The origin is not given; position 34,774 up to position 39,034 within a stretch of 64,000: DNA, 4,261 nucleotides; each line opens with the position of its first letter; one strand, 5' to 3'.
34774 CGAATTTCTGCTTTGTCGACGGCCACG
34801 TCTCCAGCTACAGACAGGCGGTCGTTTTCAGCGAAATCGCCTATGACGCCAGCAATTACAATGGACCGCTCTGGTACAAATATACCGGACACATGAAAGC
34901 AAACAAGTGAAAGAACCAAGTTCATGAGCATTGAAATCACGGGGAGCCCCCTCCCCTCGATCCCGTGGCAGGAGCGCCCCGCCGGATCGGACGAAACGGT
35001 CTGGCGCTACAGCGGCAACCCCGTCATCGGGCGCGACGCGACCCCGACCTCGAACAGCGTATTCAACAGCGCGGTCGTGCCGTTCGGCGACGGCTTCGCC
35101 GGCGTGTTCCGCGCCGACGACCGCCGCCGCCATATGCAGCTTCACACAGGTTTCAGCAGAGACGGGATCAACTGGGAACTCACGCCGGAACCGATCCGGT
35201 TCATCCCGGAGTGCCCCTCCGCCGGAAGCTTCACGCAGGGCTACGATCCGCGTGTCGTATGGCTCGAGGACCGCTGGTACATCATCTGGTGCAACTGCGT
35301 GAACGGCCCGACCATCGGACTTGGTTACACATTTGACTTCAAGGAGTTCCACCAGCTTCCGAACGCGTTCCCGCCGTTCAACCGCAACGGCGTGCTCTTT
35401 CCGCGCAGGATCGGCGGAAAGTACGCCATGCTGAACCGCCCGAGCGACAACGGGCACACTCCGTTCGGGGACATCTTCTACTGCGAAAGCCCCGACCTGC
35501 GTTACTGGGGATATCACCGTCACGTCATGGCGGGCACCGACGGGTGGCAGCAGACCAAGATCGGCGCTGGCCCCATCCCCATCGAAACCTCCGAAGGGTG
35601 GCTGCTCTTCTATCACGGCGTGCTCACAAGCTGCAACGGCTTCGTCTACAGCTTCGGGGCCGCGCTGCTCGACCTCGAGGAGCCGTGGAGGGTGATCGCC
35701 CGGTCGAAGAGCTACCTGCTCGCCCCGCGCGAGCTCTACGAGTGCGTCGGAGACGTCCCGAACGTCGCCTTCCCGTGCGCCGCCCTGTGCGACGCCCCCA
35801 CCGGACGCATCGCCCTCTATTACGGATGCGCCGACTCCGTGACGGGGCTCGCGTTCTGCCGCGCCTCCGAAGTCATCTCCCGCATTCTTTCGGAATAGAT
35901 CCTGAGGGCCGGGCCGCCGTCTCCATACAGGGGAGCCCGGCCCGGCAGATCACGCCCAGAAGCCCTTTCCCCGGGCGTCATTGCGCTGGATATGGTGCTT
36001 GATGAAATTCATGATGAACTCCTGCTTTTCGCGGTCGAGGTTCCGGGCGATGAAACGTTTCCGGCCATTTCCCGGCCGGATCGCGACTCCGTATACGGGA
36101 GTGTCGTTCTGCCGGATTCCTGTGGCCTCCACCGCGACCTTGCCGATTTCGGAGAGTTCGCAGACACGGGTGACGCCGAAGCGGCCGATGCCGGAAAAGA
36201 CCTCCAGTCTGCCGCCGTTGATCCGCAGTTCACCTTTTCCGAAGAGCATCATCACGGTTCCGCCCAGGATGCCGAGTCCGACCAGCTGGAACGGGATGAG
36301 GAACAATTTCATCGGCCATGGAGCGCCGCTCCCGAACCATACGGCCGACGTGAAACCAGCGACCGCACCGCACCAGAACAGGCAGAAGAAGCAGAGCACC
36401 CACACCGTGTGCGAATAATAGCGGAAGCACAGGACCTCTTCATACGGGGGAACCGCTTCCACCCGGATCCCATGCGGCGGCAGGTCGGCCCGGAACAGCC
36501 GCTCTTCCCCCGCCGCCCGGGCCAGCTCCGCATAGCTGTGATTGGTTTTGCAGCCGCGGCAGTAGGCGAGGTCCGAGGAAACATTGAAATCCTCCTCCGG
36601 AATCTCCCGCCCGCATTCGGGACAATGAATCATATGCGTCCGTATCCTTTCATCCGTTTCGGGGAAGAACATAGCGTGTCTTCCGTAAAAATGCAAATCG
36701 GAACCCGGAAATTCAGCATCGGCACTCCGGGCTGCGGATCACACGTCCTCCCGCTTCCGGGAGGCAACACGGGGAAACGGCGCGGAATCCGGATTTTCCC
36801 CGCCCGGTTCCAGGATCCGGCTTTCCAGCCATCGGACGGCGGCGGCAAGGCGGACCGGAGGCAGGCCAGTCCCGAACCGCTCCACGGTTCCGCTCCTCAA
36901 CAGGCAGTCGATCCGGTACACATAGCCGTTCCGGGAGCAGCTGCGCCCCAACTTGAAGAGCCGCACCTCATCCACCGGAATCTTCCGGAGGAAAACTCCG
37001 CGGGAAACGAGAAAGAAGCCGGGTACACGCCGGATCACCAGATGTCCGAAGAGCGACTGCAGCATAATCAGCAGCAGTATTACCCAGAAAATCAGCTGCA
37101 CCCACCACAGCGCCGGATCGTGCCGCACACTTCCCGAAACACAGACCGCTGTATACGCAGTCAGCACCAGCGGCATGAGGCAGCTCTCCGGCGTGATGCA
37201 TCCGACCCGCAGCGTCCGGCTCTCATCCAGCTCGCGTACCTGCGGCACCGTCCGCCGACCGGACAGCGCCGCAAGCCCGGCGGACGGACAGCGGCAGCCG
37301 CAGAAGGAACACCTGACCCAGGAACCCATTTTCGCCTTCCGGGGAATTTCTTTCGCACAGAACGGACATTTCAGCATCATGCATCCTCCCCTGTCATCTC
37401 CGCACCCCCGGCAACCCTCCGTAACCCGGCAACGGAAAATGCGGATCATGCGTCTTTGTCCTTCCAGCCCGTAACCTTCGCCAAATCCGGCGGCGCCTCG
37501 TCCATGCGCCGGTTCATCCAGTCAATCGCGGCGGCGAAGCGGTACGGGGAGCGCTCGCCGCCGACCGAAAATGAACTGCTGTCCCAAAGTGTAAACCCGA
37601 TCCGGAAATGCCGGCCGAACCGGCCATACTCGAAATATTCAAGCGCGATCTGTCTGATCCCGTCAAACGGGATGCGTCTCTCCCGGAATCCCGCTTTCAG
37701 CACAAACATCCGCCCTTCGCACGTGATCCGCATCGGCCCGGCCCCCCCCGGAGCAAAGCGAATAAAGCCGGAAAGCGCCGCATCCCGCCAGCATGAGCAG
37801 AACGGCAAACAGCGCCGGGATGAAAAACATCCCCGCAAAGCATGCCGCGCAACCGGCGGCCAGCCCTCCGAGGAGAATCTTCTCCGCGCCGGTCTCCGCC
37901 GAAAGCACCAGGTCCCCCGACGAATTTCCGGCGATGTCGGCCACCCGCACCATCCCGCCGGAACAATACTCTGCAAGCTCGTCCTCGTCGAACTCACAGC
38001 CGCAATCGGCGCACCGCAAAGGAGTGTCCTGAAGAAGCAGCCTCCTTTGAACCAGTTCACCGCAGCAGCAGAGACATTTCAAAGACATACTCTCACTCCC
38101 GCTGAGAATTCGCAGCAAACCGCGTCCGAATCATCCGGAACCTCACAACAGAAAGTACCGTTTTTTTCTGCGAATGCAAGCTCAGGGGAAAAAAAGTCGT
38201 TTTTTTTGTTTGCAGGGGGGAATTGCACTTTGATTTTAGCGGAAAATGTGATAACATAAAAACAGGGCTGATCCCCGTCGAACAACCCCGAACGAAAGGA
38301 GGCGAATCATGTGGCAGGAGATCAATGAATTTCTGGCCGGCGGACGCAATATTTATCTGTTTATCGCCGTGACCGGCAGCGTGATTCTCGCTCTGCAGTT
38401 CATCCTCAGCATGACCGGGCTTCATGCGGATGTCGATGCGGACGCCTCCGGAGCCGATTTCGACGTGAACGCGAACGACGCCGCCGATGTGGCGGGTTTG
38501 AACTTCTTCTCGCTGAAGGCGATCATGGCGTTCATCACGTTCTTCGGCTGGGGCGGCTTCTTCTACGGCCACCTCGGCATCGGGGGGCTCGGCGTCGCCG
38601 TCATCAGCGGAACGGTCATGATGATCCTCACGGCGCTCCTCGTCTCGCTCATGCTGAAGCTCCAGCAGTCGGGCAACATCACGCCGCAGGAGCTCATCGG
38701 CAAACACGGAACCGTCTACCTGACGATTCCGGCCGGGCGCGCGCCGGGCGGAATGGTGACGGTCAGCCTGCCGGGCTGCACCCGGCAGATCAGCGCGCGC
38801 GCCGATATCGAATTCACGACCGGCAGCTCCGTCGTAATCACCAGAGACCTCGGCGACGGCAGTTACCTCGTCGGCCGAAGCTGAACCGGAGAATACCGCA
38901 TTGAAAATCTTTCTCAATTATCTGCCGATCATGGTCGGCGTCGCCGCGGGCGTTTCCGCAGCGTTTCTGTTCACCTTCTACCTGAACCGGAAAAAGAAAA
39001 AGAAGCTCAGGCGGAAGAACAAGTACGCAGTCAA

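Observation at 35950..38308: Three tandem paralogs of a zinc-ribbon/2-TM/PH-like membrane protein; the third is interrupted by a G8 tract and has a homopolymer-rich promoter region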

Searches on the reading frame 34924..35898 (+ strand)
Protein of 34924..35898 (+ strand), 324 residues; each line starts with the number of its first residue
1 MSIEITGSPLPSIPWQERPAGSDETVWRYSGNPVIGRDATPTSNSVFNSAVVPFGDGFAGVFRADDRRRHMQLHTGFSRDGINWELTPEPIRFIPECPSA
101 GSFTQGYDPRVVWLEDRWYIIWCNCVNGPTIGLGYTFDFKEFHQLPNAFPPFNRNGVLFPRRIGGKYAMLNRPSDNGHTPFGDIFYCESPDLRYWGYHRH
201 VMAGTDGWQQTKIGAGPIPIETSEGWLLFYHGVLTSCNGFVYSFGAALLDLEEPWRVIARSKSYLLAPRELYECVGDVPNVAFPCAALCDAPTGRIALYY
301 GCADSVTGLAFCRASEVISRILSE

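Call 70: search_protein_families(library=pfam, max_evalue=1, proteins=[window:34924-35898:+])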
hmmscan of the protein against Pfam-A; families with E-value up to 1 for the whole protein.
window:34924-35898:+ (324 aa): 1 family
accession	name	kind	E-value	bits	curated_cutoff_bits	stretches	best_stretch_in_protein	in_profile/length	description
PF04041.19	Glyco_hydro_130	-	5.3e-66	223.2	26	1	11-318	6-315/320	beta-1,4-mannooligosaccharide phosphorylase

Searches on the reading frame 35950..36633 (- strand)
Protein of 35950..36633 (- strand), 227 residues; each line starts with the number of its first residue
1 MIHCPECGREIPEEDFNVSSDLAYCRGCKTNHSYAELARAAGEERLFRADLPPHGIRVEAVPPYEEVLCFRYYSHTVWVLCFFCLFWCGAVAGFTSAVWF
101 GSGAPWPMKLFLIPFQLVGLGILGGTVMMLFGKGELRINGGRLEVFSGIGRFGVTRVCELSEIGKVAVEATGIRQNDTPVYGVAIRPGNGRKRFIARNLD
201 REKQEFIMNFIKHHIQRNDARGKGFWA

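Call 3: search_protein_families(library=pfam, max_evalue=1, proteins=[window:35953-36633:-])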
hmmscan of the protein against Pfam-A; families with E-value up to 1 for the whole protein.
seq(227 aa): 4 families
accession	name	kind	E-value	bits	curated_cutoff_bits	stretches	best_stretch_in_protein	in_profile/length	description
PF24460.1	DUF7575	-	0.054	13.3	28.5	1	2-14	4-15/28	Domain of unknown function (DUF7575)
PF23796.1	DUF7174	-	0.059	13.5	27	1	154-213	56-115/153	Family of unknown function (DUF7174)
PF13240.11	Zn_Ribbon_1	-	0.085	13.1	25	1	3-14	1-12/23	zinc-ribbon domain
PF18439.7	zf_UBZ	-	0.087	12.9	25.6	1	3-16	4-17/32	Ubiquitin-Binding Zinc Finger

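Call 22: find_homologous_proteins(query=window:35953-36633:-, max_evalue=0.01)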
Query seq(227 aa) (227 aa): 2 proteins with E <= 0.01 among 314 candidates.
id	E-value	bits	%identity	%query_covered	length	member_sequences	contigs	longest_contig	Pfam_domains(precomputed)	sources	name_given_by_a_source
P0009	2.1e-156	536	100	100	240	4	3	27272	-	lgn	-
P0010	1.3e-88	314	60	100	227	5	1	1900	-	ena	-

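Call 24: find_encoding_contigs(protein=P0010, flank=10000, max_places=10)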
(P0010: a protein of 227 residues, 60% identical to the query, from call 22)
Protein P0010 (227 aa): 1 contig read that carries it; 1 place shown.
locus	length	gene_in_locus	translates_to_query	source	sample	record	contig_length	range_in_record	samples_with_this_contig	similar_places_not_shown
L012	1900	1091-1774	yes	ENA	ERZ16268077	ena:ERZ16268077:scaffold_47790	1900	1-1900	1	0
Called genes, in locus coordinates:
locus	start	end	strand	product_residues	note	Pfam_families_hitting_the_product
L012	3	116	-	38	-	?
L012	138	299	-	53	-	-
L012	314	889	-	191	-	-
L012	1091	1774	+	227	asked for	-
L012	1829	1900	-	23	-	?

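Call 36: search_protein_representatives(alignment_id=A4)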
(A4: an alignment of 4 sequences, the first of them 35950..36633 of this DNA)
Query: 4 sequences, 213 profile positions. Proteins with E-value up to 0.001 (for the whole library): 554; up to 1e-10: 47; up to 1e-30: 4. The best 150 are listed.
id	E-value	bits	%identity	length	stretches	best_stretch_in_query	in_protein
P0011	1.3e-83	296.7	-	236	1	1-213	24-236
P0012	2.9e-68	246.4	-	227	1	1-197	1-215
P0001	1.4e-36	142.9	-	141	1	1-119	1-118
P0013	1.7e-31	126.3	-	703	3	5-202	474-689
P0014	1.2e-25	107.1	-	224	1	1-197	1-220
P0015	4.2e-25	105.4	-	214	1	2-196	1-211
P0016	8.9e-23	97.8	-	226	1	1-197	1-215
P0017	5.1e-20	88.8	-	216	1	2-195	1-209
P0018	1.5e-18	84.0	-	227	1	2-198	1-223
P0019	3.8e-17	79.4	-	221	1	1-197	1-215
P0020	9.2e-15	71.6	-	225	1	4-183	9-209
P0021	1.1e-14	71.3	-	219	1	2-195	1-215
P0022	1.4e-14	71.0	-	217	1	2-196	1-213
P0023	1.8e-14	70.7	-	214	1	3-197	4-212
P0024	2.0e-14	70.5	-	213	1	1-196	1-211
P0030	1.5e-13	67.6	-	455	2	1-196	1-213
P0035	1.1e-12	64.8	-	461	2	2-191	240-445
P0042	1.4e-11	61.2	-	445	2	1-197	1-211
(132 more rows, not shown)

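Call 38: predict_structure(alignment_id=A4)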
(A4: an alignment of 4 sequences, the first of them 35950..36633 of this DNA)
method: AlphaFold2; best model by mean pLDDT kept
length: 227 residues; sequences in the alignment: 4
mean_pLDDT: 68.8   pTM: 0.46
mean pLDDT of the five models: 68.8, 65.8, 63.5, 61.3, 60.6
residues with pLDDT >= 90: 0; 70-90: 145; 50-70: 54; < 50: 28
segments of 3 or more residues with pLDDT < 50: 42-64, 224-227
pLDDT, mean of each block of 10 residues (from residue 1): 71 74 77 71 39 36 52 60 76 75 75 76 66 70 74 75 83 75 81 76 79 73 41
secondary structure, 60 per line:
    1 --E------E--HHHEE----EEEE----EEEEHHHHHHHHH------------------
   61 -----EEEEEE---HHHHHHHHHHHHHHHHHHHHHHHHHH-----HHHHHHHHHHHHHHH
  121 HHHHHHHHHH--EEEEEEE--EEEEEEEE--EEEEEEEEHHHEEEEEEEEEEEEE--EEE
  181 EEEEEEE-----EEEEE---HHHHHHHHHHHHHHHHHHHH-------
elements in order: E22-25 E30-33 H34-42 E66-71 H75-100 H106-130 E133-139 E142-149 E152-159 E163-175 E178-187 E193-197 H201-220

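Call 44: find_related_loci(query=A2, collection=genome_contigs, flank=6000)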
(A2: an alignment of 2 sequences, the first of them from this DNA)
Query A2 (227 aa) in genome_contigs; peptide patterns used: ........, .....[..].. (x = any residue, [..] = any of these).
165 stretches matched a pattern; 2 encode a relative of the query (tblastn E <= 1e-3); 2 distinct loci.
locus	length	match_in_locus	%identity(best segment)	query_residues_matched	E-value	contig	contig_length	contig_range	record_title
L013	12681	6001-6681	60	1-227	5e-92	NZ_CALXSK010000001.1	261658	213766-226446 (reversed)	MAG: uncultured Victivallis sp. isolate BRZ_NM__bin32 BRZ_NM__NODE_34_length_261658_cov_7.857039, whole genome shotgun s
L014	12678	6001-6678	58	1-227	1e-91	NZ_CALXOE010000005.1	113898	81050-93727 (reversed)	MAG: uncultured Victivallis sp. isolate BRZ_FG__bin79 BRZ_FG__NODE_307_length_113898_cov_6.977386, whole genome shotgun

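Call 54: search_protein_families(library=padloc, max_evalue=1, proteins=[window:35950-36633:-, P0012, P0014, P0015, P0016, P0017])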
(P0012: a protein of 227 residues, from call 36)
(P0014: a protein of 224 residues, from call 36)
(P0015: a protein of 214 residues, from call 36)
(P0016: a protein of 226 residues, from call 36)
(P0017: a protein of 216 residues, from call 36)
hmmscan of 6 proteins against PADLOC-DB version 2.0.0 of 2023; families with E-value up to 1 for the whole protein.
window:35950-36633:- (227 aa): 0 families

P0012 (227 aa): 0 families

P0014 (224 aa): 1 family
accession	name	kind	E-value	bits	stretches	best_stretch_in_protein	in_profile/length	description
PDLC03864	LmuB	-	0.24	7.9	1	3-39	365-399/657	-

P0015 (214 aa): 0 families

P0016 (226 aa): 0 families

P0017 (216 aa): 0 families

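Call 55: search_protein_families(library=phrogs, max_evalue=1, proteins=[window:35950-36633:-, P0012, P0014, P0015, P0016, P0017])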
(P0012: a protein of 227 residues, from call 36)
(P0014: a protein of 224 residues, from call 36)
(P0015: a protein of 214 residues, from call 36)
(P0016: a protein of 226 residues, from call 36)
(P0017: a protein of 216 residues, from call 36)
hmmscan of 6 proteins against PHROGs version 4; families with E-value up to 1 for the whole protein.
window:35950-36633:- (227 aa): 4 families
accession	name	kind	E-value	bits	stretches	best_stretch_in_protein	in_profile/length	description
phrog_21735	-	unknown function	0.011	16.7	1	2-19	4-21/61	-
phrog_54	-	other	0.035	15.4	1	3-33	35-65/75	DksA-like zinc-finger protein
phrog_2255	-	DNA, RNA and nucleotide metabolism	0.078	13.4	1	1-35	53-91/211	HNH endonuclease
phrog_4852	-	unknown function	0.22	12.2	1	1-36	13-43/194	-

P0012 (227 aa): 4 families
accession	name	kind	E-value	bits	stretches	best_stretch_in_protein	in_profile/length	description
phrog_4852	-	unknown function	0.028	15.1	1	1-45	13-52/194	-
phrog_54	-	other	0.32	12.3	1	3-31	35-63/75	DksA-like zinc-finger protein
phrog_2546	-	unknown function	0.44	11.8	1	2-49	1-40/180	-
phrog_21525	-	unknown function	0.7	11.4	0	2-30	72-101/108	-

P0014 (224 aa): 2 families
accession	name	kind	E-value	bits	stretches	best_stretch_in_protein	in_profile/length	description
phrog_4852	-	unknown function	0.087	13.5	1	1-44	13-51/194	-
phrog_21735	-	unknown function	0.27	12.3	1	2-42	4-40/61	-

P0015 (214 aa): 11 families
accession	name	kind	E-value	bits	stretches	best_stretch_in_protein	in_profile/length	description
phrog_5602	-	unknown function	0.0045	17.6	1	2-33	19-53/60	-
phrog_30325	-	unknown function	0.015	16.2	1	2-32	4-34/51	-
phrog_4538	-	unknown function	0.032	14.1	1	2-41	200-239/447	-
phrog_6504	-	unknown function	0.045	14.9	1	2-35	8-47/61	-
phrog_1626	-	other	0.11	14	1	132-186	7-61/97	rhodanese-related sulfurtransferase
phrog_2255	-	DNA, RNA and nucleotide metabolism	0.11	12.9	1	1-31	53-87/211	HNH endonuclease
phrog_28290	-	unknown function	0.15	13.1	1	140-202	3-68/141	-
phrog_2340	-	DNA, RNA and nucleotide metabolism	0.24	12.5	1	1-31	8-44/171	endonuclease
phrog_14027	-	unknown function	0.24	12.4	1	3-40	22-54/55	-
phrog_21735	-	unknown function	0.34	12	1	2-19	4-21/61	-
phrog_2919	-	unknown function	0.48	11.8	0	25-46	16-36/60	-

P0016 (226 aa): 4 families
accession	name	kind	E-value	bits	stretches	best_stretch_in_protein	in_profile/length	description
phrog_5806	-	unknown function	0.33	11.8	1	25-49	6-31/43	-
phrog_6422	-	moron, auxiliary metabolic gene and host takeover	0.43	12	1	3-39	9-47/120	Lar-like restriction alleviation protein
phrog_4852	-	unknown function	0.45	11.2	0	1-33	13-40/194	-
phrog_10292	-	unknown function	0.88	10.5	0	1-134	3-55/136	-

P0017 (216 aa): 2 families
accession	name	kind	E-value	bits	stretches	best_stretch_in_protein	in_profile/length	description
phrog_9356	-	unknown function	0.037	15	1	1-12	1-12/50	-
phrog_22598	-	unknown function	0.23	12.5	1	76-108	34-66/76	-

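Call 58: find_encoding_contigs(protein=P0014, flank=6000, max_places=4)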
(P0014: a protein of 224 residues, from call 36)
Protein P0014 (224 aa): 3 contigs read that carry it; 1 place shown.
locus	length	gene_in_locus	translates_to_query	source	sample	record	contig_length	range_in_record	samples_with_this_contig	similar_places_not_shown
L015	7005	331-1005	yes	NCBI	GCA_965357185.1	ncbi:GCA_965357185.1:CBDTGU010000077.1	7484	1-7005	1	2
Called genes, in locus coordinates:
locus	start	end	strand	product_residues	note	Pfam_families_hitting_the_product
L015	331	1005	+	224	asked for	-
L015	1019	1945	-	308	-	PF03151:TPT (faint), PF00892:EamA (weak)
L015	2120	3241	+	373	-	PF00150:Cellulase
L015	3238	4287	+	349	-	PF00150:Cellulase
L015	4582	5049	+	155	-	-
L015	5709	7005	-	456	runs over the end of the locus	PF01229:Glyco_hydro_39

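Call 75: find_encoding_contigs(protein=P0016, flank=5000, max_places=3)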
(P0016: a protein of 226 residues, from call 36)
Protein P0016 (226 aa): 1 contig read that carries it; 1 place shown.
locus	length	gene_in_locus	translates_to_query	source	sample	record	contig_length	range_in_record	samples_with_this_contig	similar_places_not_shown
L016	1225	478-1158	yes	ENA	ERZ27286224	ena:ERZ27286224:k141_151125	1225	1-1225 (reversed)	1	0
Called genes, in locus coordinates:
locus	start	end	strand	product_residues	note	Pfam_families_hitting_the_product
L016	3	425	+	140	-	?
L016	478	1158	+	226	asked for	-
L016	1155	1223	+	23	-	?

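Call 76: find_encoding_contigs(protein=P0017, flank=5000, max_places=3)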
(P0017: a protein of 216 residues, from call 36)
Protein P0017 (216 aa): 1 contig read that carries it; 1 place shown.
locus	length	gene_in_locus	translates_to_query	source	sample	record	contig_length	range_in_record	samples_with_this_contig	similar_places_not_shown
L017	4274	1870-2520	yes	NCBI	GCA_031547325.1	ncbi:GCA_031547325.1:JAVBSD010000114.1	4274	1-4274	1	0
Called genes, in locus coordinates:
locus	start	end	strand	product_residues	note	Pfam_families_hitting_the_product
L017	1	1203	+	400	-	?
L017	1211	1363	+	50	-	-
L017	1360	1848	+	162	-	-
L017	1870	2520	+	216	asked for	-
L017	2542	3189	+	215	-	-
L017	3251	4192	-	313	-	PF03783:CsgG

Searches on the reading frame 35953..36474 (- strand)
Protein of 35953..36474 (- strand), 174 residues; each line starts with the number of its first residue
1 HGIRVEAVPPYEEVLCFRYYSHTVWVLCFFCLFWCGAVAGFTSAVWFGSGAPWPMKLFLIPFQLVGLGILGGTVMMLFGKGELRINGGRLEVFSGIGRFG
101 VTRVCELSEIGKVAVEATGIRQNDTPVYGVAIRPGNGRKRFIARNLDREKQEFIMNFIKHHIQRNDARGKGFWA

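Call 67: search_protein_families(library=pfam, max_evalue=10, proteins=[window:35953-36474:-])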
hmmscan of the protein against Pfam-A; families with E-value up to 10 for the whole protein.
seq(174 aa): 1 family
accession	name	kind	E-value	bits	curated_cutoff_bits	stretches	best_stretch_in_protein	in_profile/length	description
PF23796.1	DUF7174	-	0.039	14.1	27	1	101-160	56-115/153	Family of unknown function (DUF7174)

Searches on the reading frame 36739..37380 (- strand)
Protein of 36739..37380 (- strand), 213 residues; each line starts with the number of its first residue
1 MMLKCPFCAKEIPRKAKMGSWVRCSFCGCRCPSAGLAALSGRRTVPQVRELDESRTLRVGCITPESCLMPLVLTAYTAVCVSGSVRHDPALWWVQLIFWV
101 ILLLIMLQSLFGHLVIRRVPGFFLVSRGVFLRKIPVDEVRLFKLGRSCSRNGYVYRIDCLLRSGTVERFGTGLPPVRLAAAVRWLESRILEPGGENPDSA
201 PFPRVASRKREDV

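Call 3: search_protein_families(library=pfam, max_evalue=1, proteins=[window:36742-37380:-])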
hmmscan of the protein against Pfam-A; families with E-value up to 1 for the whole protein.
seq(213 aa): 2 families
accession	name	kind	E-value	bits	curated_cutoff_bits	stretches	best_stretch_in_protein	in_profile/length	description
PF14354.12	Lar_restr_allev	-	0.027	15.1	28.6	1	3-29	4-33/58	Restriction alleviation protein Lar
PF00462.30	Glutaredoxin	-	0.11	13.2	22.9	0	34-48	39-53/60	Glutaredoxin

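Call 23: find_homologous_proteins(query=window:36742-37380:-, max_evalue=0.01)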
Query seq(213 aa) (213 aa): 1 proteins with E <= 0.01 among 962 candidates.
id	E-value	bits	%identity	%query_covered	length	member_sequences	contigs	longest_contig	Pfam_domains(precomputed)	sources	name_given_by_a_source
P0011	5.9e-140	482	100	100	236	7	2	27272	-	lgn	-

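Call 54: search_protein_families(library=padloc, max_evalue=1, proteins=[window:36739-37380:-])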
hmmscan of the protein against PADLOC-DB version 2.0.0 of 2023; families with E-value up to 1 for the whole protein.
window:36739-37380:- (213 aa): 0 families

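Call 55: search_protein_families(library=phrogs, max_evalue=1, proteins=[window:36739-37380:-])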
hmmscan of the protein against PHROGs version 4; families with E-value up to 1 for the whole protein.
window:36739-37380:- (213 aa): 1 family
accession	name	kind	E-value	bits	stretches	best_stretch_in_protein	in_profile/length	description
phrog_8032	-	unknown function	0.24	12.6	1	3-56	74-121/173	-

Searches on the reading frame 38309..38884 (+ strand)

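Call 70: search_protein_families(library=pfam, max_evalue=1, proteins=[window:38309-38884:+])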
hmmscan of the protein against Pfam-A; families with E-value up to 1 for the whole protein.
window:38309-38884:+ (191 aa): 1 family
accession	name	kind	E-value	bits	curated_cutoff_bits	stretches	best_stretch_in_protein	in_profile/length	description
PF11153.13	DUF2931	-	0.16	12.1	22.2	1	135-168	109-140/182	Protein of unknown function (DUF2931)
